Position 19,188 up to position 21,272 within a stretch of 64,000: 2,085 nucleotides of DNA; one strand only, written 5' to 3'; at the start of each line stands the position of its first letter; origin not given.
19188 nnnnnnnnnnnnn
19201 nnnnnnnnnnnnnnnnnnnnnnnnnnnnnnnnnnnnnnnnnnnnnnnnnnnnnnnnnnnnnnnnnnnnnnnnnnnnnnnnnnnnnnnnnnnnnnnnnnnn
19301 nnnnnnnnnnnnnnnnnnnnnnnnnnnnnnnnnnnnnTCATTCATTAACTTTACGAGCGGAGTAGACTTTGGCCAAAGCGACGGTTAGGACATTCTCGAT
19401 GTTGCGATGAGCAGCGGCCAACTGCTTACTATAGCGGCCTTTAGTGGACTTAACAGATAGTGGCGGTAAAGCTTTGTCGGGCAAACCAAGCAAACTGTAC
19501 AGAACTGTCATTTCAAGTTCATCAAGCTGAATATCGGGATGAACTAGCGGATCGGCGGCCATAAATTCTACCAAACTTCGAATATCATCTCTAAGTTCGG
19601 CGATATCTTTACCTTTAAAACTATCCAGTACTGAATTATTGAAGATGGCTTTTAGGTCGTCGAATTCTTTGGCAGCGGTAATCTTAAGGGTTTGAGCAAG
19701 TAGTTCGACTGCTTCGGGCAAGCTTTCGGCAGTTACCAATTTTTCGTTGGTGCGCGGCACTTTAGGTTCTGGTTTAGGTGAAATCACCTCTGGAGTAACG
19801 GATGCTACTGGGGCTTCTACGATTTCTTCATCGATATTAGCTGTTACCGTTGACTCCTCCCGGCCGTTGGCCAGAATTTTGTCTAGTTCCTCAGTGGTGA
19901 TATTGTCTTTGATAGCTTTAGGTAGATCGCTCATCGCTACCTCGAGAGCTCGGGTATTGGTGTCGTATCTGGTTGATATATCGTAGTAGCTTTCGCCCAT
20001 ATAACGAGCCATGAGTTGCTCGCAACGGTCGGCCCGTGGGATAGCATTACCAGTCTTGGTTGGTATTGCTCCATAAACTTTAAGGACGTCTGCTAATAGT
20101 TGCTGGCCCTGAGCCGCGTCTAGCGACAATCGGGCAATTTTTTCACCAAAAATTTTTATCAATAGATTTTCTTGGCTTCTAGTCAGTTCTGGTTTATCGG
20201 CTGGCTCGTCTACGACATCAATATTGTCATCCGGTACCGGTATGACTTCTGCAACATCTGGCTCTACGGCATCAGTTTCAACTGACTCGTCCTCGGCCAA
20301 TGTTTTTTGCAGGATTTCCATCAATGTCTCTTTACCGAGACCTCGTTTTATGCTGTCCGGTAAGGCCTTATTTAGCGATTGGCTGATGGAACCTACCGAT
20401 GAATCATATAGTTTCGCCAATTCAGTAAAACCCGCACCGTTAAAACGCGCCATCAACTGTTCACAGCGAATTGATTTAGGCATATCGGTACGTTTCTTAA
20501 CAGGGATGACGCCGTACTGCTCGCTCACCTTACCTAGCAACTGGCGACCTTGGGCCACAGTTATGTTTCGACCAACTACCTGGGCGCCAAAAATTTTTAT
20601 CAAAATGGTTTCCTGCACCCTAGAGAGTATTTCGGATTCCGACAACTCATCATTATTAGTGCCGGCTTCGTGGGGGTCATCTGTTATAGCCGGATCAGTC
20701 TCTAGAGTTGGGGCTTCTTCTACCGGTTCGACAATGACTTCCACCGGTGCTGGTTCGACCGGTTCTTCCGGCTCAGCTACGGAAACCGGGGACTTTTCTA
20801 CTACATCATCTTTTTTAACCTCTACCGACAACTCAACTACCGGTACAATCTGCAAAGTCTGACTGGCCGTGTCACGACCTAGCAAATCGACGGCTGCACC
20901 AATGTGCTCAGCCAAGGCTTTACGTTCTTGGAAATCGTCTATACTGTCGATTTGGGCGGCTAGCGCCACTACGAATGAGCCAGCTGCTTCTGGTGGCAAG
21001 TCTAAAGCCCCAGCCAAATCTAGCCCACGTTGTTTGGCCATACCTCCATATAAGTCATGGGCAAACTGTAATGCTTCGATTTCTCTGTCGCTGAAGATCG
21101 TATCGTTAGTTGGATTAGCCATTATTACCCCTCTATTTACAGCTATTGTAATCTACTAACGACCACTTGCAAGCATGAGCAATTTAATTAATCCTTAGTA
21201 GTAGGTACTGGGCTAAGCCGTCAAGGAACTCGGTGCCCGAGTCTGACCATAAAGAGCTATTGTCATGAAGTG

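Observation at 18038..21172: A 594-aa protein with duplicated sigma-region-4-like modules, translationally coupled to a second RpoD-like sigma factor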

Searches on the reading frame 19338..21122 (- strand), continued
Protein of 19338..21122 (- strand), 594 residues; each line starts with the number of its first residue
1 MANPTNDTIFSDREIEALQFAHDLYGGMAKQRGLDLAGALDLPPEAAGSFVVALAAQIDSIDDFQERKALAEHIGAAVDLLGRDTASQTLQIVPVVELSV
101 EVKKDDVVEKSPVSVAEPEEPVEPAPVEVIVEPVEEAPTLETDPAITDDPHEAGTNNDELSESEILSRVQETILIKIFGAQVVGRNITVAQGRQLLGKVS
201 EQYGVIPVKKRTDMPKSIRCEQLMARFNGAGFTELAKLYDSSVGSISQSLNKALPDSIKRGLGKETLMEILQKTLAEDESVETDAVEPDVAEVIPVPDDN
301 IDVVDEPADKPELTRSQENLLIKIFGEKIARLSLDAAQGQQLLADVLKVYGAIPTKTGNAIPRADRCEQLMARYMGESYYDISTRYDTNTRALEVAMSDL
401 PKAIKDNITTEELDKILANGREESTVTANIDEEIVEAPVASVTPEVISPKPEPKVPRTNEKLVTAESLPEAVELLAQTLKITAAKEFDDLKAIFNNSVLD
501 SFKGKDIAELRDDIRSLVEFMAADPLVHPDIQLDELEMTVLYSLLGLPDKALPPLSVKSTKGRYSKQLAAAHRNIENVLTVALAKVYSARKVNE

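Call 68: predict_structure(alignment_id=A2)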
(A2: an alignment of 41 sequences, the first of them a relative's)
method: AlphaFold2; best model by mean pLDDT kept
length: 594 residues; sequences in the alignment: 41
mean_pLDDT: 77.7   pTM: 0.35
mean pLDDT of the five models: 77.7, 74.3, 72.9, 72.9, 72.8
residues with pLDDT >= 90: 295; 70-90: 116; 50-70: 45; < 50: 138
segments of 3 or more residues with pLDDT < 50: 1-5, 85-95, 97-126, 128-160, 286-308, 423-457
pLDDT, mean of each block of 10 residues (from residue 1): 55 93 97 95 94 97 96 95 56 46 40 43 45 39 37 38 82 96 91 96 89 85 97 95 94 96 97 92 56 38 46 79 84 84 87 68 76 69 60 74 86 85 41 36 43 51 94 98 97 94 90 97 93 97 95 96 98 98 97 89
secondary structure, 60 per line:
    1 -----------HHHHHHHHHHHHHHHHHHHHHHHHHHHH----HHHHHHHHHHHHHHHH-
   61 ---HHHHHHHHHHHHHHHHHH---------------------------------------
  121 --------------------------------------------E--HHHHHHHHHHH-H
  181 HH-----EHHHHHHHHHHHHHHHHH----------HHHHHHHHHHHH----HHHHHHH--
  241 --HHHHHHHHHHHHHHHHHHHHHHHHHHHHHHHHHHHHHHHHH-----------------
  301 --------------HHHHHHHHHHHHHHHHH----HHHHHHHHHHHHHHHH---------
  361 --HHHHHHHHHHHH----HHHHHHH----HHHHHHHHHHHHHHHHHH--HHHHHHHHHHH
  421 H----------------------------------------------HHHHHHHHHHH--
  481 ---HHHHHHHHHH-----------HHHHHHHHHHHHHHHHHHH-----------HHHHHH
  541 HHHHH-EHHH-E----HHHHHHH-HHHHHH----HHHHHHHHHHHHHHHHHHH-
elements in order: H12-39 H44-59 H64-81 H168-178 H189-205 H216-227 H232-238 H243-283 H315-331 H336-351 H363-374 H379-385 H390-407 H410-421 H468-478 H484-493 H505-523 H535-545 H557-563 H565-570 H575-593

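Call 71: fold_search(model_id=the predicted structure, library=pdb)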
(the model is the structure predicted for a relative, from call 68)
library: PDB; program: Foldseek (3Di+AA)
matches with E <= 10: 59; with E <= 0.001: 0
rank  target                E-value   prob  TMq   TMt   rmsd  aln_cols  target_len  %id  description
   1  9lm9_A                1.3e+00  0.06  0.09  0.12  25.6       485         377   10  Crystal structure of bvFP-Pfr21 (released 2026-01-28)
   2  4y6w                  1.8e+00  0.08  0.08  0.17  21.1       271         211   12  Crystal structure of Podosopora anserina putative kinesin light chain nearly identical TPR-like repeats (released 2015-10-07)
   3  3blh_B                2.3e+00  0.13  0.10  0.21  20.0       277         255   12  Crystal Structure of Human CDK9/cyclinT1 (released 2008-07-01)
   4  3pvp_B                2.4e+00  0.35  0.10  0.38   7.0       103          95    9  Structure of Mycobacterium tuberculosis DnaA-DBD in complex with box2 DNA (released 2011-05-25)
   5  3pvp_A                3.1e+00  0.30  0.10  0.38   7.2       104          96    8  Structure of Mycobacterium tuberculosis DnaA-DBD in complex with box2 DNA (released 2011-05-25)
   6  8vwi_K                3.3e+00  0.05  0.08  0.14  35.5       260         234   14  The base complex of the AcMNPV baculovirus nucleocapsid (Class 1, localised reconstruction) (released 2024-11-06)
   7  9qcv_L                4.0e+00  0.13  0.13  0.26  21.2       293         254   10  Cryo-EM structure of CAK-CDK2-cyclin A2 bound to AMP-PNP (released 2025-10-15)
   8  2jo7_MODEL_1_A        4.0e+00  0.08  0.10  0.20  18.0       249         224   11  Solution structure of the adhesion protein Bd37 from Babesia divergens (released 2007-12-11)
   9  4y6c                  4.5e+00  0.04  0.08  0.16  21.0       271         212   13  Q17M crystal structure of Podosopora anserina putative kinesin light chain nearly identical TPR-like repeats (released 2015-10-07)
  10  7jg5_B                5.6e+00  0.08  0.07  0.08  13.9       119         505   18  Cryo-EM structure of bedaquiline-free Mycobacterium smegmatis ATP synthase rotational state 1 (released 2020-08-19)
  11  5v7b_B                5.6e+00  0.06  0.08  0.19  24.1       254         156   12  Crystal structure of Influenza A virus matrix protein M1 (NLS-88E) (released 2017-04-12)
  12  9h2a_D                5.6e+00  0.03  0.07  0.14  32.0       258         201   12  AcMNPV complete basal cap (released 2025-06-04)
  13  7jg6_C                6.3e+00  0.08  0.07  0.08  14.0       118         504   17  Cryo-EM structure of bedaquiline-free Mycobacterium smegmatis ATP synthase rotational state 2 (backbone model) (released 2020-08-19)
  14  5acb_B                6.3e+00  0.04  0.08  0.16  19.0       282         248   12  Crystal Structure of the Human Cdk12-Cyclink Complex (released 2016-06-15)
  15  9mjl                  6.3e+00  0.02  0.06  0.07  27.6       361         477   11  SOS1 IN COMPLEX WITH AN INHIBITOR (released 2025-04-02)
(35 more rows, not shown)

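Call 82: list_cluster_members(proteins=[P0004, P0005, P0015, P0009, P0010, P0011, P0019, P0021, P0024, P0029])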
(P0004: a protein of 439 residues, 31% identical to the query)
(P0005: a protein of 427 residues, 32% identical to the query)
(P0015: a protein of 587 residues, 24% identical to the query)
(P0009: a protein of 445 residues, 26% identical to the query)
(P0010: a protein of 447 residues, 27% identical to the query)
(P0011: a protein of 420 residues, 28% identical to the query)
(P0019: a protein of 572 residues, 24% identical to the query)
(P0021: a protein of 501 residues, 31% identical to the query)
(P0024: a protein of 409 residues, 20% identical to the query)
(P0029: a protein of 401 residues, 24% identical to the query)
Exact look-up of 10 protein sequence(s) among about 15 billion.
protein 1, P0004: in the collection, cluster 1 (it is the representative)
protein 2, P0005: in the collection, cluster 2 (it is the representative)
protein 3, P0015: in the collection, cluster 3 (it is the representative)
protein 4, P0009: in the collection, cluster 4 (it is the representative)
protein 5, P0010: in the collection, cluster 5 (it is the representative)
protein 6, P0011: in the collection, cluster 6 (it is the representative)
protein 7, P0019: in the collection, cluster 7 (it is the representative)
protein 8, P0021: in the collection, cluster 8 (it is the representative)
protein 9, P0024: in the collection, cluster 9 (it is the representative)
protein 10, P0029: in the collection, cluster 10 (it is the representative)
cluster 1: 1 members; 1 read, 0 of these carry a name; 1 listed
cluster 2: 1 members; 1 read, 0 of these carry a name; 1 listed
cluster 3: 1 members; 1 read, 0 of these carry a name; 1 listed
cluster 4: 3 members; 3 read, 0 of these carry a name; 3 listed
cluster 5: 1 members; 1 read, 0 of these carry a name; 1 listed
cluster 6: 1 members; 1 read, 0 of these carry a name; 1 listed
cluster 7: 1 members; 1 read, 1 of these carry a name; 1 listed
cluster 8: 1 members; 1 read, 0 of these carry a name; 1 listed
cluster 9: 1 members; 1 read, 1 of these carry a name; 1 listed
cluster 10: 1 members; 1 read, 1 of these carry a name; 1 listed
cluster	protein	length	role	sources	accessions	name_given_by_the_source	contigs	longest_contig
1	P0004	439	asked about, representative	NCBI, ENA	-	-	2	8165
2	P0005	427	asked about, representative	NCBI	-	-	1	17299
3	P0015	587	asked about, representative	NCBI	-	-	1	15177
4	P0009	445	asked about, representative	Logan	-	-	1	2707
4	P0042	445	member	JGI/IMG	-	-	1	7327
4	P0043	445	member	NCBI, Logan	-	-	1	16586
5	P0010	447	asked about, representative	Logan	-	-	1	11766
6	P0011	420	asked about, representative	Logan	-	-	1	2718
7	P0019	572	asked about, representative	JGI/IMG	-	hypothetical protein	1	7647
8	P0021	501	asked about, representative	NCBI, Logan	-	-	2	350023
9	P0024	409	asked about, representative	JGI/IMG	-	DNA-binding NarL/FixJ family response regulator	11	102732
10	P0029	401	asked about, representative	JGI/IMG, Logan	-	hypothetical protein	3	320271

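Call 83: find_encoding_contigs(protein=P0029, flank=7000, max_places=1)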
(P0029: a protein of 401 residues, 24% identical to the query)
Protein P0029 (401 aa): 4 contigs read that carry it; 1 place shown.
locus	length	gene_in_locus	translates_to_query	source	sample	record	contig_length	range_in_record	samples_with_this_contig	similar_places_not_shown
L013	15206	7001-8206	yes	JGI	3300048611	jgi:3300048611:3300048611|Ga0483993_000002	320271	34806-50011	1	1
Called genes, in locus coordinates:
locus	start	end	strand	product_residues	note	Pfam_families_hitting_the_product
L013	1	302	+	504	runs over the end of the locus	PF12072:RNase_Y_N, PF22891:KH_PNO1_2nd (faint), PF00013:KH_1 (weak), PF01966:HD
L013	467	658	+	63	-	-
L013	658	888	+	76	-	-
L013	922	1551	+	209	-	-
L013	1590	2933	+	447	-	-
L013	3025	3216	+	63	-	PF02416:TatA_B_E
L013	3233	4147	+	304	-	PF00902:TatC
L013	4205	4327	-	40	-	-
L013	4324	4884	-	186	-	PF04203:Sortase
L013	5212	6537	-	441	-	PF02661:Fic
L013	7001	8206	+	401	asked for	-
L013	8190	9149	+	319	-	-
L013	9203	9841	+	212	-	-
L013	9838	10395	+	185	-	PF01988:VIT1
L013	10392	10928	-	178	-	PF00293:NUDIX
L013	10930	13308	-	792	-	PF00004:AAA (weak), PF13401:AAA_22 (weak), PF17871:AAA_lid_9 (weak), PF00158:Sigma54_activat (weak), PF00004:AAA, PF07724:AAA_2, PF07728:AAA_5, PF10431:ClpB_D2-small, +10 more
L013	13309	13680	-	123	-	-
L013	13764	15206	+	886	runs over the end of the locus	PF00873:ACR_tran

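Call 84: find_encoding_contigs(protein=P0021, flank=7000, max_places=1)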
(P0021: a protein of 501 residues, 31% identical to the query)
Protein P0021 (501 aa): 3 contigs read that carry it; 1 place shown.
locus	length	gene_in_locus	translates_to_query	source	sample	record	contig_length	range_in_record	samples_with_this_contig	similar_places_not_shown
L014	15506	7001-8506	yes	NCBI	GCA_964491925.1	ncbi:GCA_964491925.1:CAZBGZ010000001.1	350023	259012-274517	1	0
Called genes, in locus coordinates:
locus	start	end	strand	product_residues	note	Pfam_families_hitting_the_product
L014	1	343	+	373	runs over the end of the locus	PF00140:Sigma70_r1_2, PF04542:Sigma70_r2, PF04539:Sigma70_r3, PF04545:Sigma70_r4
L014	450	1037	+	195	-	PF13207:AAA_17 (weak), PF13238:AAA_18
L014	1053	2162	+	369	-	PF00348:polyprenyl_synt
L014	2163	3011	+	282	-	PF00494:SQS_PSY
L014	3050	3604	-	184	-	PF00857:Isochorismatase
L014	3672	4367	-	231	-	-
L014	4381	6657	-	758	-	PF01935:DUF87 (weak), PF10412:TrwB_AAD_bind (faint)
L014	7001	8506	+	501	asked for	-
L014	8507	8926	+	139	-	PF02467:Whib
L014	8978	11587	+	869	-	PF02739:5_3_exonuc_N, PF01367:5_3_exonuc, PF22619:DNA_polI_exo1 (weak), PF00476:DNA_pol_A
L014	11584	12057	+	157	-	PF00293:NUDIX (weak)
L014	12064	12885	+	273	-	-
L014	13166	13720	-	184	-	PF01769:MgtE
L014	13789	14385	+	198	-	-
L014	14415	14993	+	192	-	PF00702:Hydrolase, PF13419:HAD_2, PF13242:Hydrolase_like (weak)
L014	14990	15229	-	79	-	-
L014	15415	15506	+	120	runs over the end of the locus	-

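Call 89: find_related_loci(query=window:19338-21122:-, collection=genome_contigs, flank=6000)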
Query window:19338-21122:- (594 aa) in genome_contigs; peptide patterns used: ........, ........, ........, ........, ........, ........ (x = any residue, [..] = any of these).
241 stretches matched a pattern, but none encodes a relative of the query by tblastn (E <= 1e-3).

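Call 109: search_protein_families(library=pfam, proteins=[L013:8190-9149:+, L014:8507-8926:+, L008:7347-8168:+, L008:8178-8582:+], max_evalue=1)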
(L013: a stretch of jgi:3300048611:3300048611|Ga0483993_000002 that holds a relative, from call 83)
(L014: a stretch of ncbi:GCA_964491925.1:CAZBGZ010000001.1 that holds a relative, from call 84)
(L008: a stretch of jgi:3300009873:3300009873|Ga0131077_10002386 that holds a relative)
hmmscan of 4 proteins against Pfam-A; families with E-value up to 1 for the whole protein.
L013:8190-9149:+ (319 aa): 2 families
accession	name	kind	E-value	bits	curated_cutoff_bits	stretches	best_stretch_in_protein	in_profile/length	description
PF04542.20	Sigma70_r2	-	7.1e-05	23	24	1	113-158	6-51/71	Sigma-70 region 2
PF04545.22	Sigma70_r4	-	8.2e-05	22.5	24.1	1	265-305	9-49/50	Sigma-70, region 4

L014:8507-8926:+ (139 aa): 1 family
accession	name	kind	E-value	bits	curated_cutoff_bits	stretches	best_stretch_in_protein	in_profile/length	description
PF02467.21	Whib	-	8.9e-19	68.3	23.6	1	66-128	1-64/65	Transcription factor WhiB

L008:7347-8168:+ (273 aa): 2 families
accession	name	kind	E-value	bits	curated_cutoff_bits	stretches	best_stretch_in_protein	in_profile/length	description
PF04542.20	Sigma70_r2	-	7.1e-18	64.6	24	1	186-255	2-70/71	Sigma-70 region 2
PF00140.25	Sigma70_r1_2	-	2.1e-11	44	22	1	117-148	1-32/34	Sigma-70 factor, region 1.2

L008:8178-8582:+ (134 aa): 7 families
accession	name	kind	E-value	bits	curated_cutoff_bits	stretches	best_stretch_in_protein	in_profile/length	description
PF04545.22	Sigma70_r4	-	1.6e-09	37.6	24.1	1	71-122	3-50/50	Sigma-70, region 4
PF04539.22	Sigma70_r3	-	0.00042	20.8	25.3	1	3-45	23-65/78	Sigma-70 region 3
PF08281.18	Sigma70_r4_2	-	0.0024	17.9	25.7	1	91-119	25-53/54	Sigma-70, region 4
PF13404.12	HTH_AsnC-type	-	0.017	15.4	27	1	92-115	17-40/42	AsnC-type helix-turn-helix domain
PF13384.12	HTH_23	-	0.048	13.9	24.6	0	92-116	17-41/50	Homeodomain-like domain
PF04967.18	HTH_10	-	0.093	13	23.1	1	84-120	14-51/53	HTH DNA binding domain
PF16509.11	KORA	-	0.19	12.4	26.7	1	91-125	29-63/84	TrfB plasmid transcriptional repressor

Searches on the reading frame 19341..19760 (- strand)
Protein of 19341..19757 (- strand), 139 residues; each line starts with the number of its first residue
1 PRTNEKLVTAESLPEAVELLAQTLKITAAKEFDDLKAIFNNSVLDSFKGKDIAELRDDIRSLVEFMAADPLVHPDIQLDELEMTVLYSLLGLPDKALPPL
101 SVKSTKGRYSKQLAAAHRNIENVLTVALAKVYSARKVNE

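Call 22: search_protein_families(library=pfam, proteins=[window:19341-19757:-], max_evalue=10)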
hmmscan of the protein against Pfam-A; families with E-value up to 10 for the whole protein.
seq(139 aa): 2 families
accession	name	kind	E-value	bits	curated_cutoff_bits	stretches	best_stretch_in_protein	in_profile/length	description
PF14426.11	Imm2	-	0.0042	17.5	35.7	1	35-62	30-57/60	Immunity protein Imm2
PF23798.1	Beta-prop_SPT8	-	0.07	12.4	45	1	23-127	48-151/425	SPT8 beta propeller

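Call 56: search_solved_structures(query=A4, max_evalue=10, show_alignments=2)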
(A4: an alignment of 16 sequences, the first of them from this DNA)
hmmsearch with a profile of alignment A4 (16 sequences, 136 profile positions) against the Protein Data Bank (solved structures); distinct sequences matched with E-value up to 10: 4.
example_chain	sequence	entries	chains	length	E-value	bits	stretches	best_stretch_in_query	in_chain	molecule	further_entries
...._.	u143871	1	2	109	0.065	16.4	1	10-72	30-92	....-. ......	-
3ahm_A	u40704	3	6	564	0.77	12.9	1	43-90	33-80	Oligopeptidase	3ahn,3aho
5fbm_A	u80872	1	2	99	0.8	12.9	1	15-54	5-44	DNA-binding protein HU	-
9k5p_A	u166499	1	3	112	1.1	12.5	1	108-131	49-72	C3-Zn2-HEHE-19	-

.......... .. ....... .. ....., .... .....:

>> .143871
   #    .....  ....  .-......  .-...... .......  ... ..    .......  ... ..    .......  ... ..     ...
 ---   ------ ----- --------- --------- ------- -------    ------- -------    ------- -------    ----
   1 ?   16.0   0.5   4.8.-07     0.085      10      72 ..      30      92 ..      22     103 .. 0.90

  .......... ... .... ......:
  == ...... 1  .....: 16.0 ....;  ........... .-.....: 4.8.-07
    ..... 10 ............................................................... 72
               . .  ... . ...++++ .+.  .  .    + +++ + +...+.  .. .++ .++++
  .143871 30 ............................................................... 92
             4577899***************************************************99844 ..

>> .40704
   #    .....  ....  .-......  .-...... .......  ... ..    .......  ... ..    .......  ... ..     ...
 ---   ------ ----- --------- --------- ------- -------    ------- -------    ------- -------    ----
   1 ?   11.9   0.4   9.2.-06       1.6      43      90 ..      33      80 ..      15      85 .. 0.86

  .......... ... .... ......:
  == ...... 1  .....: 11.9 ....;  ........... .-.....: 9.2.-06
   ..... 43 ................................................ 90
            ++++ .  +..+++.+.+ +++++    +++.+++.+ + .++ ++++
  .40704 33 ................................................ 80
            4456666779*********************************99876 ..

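Call 81: search_protein_families(library=pfam, alignment_id=A4, max_evalue=1)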
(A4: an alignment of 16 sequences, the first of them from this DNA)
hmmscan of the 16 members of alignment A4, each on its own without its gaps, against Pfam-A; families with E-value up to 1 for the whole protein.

A. member 1, seq(136 aa): 2 families
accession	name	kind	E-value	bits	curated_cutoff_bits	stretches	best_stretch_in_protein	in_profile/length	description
PF14426.11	Imm2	-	0.0045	17.5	35.7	1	36-63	30-57/60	Immunity protein Imm2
PF23798.1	Beta-prop_SPT8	-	0.071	12.4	45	1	24-128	48-151/425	SPT8 beta propeller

B. families by the number of members that match (of 16 scanned): 16 families
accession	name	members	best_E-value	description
PF14426.11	Imm2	1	0.0045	Immunity protein Imm2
PF16026.10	MIEAP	1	0.024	Mitochondria-eating protein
PF14561.12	TPR_20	1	0.027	Tetratricopeptide repeat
PF24657.1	DUF7646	1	0.028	Domain of unknown function (DUF7646)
PF19110.5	DUF5797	1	0.03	Family of unknown function (DUF5797)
PF25767.1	ARM_TBCD_2nd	1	0.039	Tubulin-specific chaperone D-like, ARM repeats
PF12322.14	T4_baseplate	1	0.044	T4 bacteriophage base plate protein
PF08888.16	HopJ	1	0.057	HopJ type III effector protein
PF20594.3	DUF6794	1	0.07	Domain of unknown function (DUF6794)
PF23798.1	Beta-prop_SPT8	1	0.071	SPT8 beta propeller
PF21794.3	RAD51D_N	1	0.087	RAD51D, N-terminal domain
PF02828.21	L27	1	0.12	L27 domain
PF01398.27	JAB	1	0.13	JAB1/Mov34/MPN/PAD-1 ubiquitin protease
PF06576.17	DUF1133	1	0.19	Protein of unknown function (DUF1133)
PF11020.14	DUF2610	1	0.19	Domain of unknown function (DUF2610)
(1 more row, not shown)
